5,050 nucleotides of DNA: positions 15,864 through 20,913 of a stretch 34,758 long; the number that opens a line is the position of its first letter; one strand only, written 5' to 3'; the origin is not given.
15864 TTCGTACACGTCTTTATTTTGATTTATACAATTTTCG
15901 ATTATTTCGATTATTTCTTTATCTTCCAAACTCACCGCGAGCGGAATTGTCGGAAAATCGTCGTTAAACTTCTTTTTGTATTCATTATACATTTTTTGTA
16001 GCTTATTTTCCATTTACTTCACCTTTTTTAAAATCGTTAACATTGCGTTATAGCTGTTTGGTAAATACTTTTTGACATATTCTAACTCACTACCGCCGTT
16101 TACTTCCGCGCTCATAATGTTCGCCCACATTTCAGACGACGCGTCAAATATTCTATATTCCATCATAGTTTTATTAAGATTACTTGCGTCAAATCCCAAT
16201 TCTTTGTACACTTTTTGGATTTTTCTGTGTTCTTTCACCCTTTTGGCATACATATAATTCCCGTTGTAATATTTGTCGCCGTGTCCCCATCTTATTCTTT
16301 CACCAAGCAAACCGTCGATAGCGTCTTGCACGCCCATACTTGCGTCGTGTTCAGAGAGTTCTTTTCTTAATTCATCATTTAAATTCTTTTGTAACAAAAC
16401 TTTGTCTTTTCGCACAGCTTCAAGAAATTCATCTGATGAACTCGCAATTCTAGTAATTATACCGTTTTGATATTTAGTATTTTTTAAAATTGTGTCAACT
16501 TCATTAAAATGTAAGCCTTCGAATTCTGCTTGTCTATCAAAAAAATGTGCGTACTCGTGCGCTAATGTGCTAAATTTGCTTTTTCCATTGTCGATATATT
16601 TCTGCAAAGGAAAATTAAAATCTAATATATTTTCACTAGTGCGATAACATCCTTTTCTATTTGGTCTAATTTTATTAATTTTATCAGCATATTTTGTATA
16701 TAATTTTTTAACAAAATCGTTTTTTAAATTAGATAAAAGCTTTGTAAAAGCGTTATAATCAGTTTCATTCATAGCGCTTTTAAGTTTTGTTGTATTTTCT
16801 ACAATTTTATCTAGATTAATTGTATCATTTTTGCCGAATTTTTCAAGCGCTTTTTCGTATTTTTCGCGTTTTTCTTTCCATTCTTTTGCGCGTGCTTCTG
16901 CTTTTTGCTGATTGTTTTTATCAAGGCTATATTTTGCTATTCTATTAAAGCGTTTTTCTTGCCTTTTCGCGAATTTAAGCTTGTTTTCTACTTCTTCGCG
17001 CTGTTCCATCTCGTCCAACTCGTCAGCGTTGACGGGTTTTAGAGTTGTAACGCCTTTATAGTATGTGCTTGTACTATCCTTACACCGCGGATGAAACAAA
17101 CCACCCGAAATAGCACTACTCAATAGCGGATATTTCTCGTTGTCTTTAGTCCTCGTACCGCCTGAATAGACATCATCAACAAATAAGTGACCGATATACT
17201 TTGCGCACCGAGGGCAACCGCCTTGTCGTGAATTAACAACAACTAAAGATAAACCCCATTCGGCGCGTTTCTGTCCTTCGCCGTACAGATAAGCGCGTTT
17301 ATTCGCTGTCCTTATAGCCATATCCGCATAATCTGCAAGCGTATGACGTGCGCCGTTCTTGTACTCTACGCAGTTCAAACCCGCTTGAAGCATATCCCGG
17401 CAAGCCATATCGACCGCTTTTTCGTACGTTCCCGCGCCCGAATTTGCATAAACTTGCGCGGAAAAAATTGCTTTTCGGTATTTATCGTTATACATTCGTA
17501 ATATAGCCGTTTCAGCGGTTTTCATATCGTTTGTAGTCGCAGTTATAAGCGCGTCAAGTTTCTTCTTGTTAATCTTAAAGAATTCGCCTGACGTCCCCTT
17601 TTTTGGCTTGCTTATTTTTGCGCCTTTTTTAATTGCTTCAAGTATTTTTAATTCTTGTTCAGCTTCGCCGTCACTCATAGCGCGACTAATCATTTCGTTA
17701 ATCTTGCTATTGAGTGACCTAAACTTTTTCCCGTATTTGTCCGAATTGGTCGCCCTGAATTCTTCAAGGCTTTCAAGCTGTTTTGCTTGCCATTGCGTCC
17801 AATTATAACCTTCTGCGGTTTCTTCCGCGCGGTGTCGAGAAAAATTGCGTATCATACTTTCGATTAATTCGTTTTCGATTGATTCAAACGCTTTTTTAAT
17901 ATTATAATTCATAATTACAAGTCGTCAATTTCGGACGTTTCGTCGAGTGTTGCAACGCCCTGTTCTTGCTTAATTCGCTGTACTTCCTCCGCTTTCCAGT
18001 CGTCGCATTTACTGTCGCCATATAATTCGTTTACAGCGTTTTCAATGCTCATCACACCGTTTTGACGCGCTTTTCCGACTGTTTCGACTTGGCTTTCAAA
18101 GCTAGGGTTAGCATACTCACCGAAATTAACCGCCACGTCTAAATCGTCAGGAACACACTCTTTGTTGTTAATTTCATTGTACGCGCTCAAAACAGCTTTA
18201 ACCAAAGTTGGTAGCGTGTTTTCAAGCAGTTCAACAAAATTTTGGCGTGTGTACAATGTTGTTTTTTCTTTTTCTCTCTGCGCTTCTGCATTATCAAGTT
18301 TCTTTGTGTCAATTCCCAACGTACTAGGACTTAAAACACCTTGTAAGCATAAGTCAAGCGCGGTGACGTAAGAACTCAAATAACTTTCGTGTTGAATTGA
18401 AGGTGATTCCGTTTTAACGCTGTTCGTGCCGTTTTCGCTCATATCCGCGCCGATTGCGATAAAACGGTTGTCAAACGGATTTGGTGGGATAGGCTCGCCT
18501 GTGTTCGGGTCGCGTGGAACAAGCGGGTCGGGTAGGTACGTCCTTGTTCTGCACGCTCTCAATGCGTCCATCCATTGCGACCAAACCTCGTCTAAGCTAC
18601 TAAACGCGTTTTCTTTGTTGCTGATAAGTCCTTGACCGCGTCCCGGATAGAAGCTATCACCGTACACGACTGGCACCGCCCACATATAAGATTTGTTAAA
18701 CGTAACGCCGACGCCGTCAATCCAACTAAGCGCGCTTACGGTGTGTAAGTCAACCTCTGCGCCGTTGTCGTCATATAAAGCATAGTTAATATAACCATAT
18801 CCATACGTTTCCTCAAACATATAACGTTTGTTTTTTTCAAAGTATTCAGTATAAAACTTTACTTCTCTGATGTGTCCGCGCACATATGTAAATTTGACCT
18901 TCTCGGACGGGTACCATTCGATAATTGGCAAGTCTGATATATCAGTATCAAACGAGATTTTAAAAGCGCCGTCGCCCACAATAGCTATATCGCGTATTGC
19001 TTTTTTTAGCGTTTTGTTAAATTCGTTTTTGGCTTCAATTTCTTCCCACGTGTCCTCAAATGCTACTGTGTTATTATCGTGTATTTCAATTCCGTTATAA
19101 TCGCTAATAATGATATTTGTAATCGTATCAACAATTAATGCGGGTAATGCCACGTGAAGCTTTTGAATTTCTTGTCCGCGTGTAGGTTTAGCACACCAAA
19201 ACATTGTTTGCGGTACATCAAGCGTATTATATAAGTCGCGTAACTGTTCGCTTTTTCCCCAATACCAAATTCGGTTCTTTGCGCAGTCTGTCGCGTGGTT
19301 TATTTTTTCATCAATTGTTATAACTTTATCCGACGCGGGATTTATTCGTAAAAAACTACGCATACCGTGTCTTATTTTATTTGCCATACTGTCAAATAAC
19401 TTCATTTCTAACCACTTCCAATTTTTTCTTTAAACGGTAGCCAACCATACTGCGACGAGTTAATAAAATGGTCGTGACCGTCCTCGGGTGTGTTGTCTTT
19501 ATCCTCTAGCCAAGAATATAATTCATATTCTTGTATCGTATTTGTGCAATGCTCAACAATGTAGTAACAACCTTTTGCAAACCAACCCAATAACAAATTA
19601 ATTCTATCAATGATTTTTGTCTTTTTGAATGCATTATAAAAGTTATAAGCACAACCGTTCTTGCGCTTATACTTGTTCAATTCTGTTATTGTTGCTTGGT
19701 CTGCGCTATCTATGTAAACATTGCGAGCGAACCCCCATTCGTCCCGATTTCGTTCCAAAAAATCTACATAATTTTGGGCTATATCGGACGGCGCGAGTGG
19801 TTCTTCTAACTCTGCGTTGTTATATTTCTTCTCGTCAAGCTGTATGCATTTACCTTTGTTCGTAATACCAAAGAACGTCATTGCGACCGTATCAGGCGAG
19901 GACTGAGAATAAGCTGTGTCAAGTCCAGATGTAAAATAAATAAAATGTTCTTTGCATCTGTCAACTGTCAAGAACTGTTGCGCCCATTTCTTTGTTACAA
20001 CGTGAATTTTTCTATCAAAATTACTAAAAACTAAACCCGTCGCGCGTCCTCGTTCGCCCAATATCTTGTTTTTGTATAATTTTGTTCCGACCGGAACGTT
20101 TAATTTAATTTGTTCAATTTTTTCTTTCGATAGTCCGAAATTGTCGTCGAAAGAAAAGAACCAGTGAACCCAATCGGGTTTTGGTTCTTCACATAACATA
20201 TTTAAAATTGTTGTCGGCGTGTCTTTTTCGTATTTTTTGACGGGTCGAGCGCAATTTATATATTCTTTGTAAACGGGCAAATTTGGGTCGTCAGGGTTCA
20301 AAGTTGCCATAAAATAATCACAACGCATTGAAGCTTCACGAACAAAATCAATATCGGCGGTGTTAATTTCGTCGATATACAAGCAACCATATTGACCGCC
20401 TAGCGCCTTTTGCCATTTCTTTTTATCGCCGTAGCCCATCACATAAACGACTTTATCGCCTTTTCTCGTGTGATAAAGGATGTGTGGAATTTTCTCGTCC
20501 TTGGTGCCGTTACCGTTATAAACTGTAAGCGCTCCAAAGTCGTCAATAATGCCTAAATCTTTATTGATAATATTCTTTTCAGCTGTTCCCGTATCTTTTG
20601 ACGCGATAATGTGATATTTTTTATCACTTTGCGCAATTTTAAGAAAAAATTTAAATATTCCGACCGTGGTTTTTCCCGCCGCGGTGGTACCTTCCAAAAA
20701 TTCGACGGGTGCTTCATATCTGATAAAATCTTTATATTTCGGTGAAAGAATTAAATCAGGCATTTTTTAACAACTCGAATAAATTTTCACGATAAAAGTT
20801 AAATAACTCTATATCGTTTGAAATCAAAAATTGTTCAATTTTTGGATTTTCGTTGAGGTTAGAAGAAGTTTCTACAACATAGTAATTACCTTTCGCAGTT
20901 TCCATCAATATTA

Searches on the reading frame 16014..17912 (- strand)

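Call 98: search_protein_families(library=pfam, proteins=[window:16014-17912:-], max_evalue=0.001)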
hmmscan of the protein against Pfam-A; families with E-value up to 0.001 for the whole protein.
window:16014-17912:- (632 aa): 1 family
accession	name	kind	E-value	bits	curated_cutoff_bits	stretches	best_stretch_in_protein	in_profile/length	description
PF06152.16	Phage_min_cap2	-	4e-33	115.3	26.3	1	4-359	12-364/366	Phage minor capsid protein 2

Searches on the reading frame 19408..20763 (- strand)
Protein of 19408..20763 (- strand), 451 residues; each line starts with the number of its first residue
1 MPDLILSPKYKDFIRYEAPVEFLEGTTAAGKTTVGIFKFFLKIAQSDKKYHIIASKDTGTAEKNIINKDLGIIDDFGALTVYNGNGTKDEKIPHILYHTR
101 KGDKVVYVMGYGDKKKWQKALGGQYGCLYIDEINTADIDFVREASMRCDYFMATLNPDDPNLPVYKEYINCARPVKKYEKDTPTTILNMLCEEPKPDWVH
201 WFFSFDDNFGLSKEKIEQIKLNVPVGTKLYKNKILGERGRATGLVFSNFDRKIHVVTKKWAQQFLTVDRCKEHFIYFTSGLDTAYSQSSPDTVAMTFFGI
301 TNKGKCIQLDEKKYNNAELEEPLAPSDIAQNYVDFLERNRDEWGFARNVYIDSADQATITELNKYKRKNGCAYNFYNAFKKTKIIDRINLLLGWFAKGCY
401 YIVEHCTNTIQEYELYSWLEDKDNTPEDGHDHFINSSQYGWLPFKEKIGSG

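Call 18: search_dna_similar(query=window:19408-20763:-, collection=phages, mode=protein, max_rows=20)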
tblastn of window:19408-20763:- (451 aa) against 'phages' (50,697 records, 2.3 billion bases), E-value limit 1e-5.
Records with a match: 174; places in all: 174; records where one place covers at least 80% of the query: 105.
Best place of each record, by identity: 60-80% 2; <60% 172.
By first word of the organism name: Streptococcus 36; Staphylococcus 31; Bacillus 26; Clostridium 14; Streptomyces 11; Listeria 10; Bacteriophage 8; Gordonia 8; Caudoviricetes 4; Anaerostipes 3; and 15 more.
By host as written in the record: - 25; Staphylococcus aureus 12; Listeria monocytogenes 9; Bacillus cereus 8; Clostridium difficile 6; Bacillus subtilis 6; Gordonia rubripertincta NRRL B-16540 6; Streptomyces sanglieri UNT16F27A 6; and 70 more.
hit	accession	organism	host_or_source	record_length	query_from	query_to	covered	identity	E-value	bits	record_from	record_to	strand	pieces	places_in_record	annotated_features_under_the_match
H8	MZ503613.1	Solobacterium phage SMO_1P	Solobacterium moorei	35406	4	451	99%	62.6%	0e+0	587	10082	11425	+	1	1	putative large terminase subunit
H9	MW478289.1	Clostridium phage phiCp-A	Clostridium perfringens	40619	6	449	98%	60.4%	4e-174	546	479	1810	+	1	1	terminase large subunit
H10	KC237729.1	Clostridium phage vB_CpeS-CP51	Clostridium perfringens 5147-97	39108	6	449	98%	60.0%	7e-175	549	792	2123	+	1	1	putative phage terminase large subunit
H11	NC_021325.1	Clostridium phage vB_CpeS-CP51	Clostridium perfringens 5147-97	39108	6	449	98%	60.0%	7e-175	549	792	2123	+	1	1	terminase large subunit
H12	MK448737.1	Streptococcus phage Javan351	Streptococcus oralis AZ_3a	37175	6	449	98%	59.5%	2e-169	533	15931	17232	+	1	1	terminase large subunit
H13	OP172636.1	Anaerostipes phage AC844P2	Anaerostipes caccae DA844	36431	6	449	98%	57.3%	2e-158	502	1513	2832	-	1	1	hypothetical protein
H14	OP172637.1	Anaerostipes phage AC844P3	Anaerostipes caccae DA844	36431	6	449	98%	57.3%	2e-158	502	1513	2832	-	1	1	hypothetical protein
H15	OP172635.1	Anaerostipes phage AC844P1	Anaerostipes caccae DA844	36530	6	449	98%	57.3%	2e-158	502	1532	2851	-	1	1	hypothetical protein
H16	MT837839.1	Bacteriophage sp.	human fecal samples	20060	6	450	99%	56.3%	5e-154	489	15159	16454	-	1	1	record has no annotation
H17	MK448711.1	Streptococcus phage Javan235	Streptococcus gallolyticus UCN34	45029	1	449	100%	54.6%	1e-156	496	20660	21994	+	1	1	terminase large subunit | terminase small subunit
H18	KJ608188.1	Enterococcus phage EFC-1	Enterococcus faecalis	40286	1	449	100%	53.9%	1e-156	496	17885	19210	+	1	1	terminase large subunit | terminase small subunit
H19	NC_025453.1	Enterococcus phage EFC-1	Enterococcus faecalis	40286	1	449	100%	53.9%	1e-156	496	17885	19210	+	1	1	terminase family protein | terminase small subunit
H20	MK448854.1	Streptococcus phage Javan146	Streptococcus dysgalactiae ERR109289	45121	6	449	98%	53.8%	4e-147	469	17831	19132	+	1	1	terminase large subunit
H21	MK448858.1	Streptococcus phage Javan166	Streptococcus dysgalactiae UT-5345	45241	6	449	98%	53.8%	5e-147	469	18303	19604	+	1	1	terminase large subunit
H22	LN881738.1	Clostridium phage slur17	Escherichia coli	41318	9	428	93%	27.6%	6e-17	90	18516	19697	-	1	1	Terminase-like family protein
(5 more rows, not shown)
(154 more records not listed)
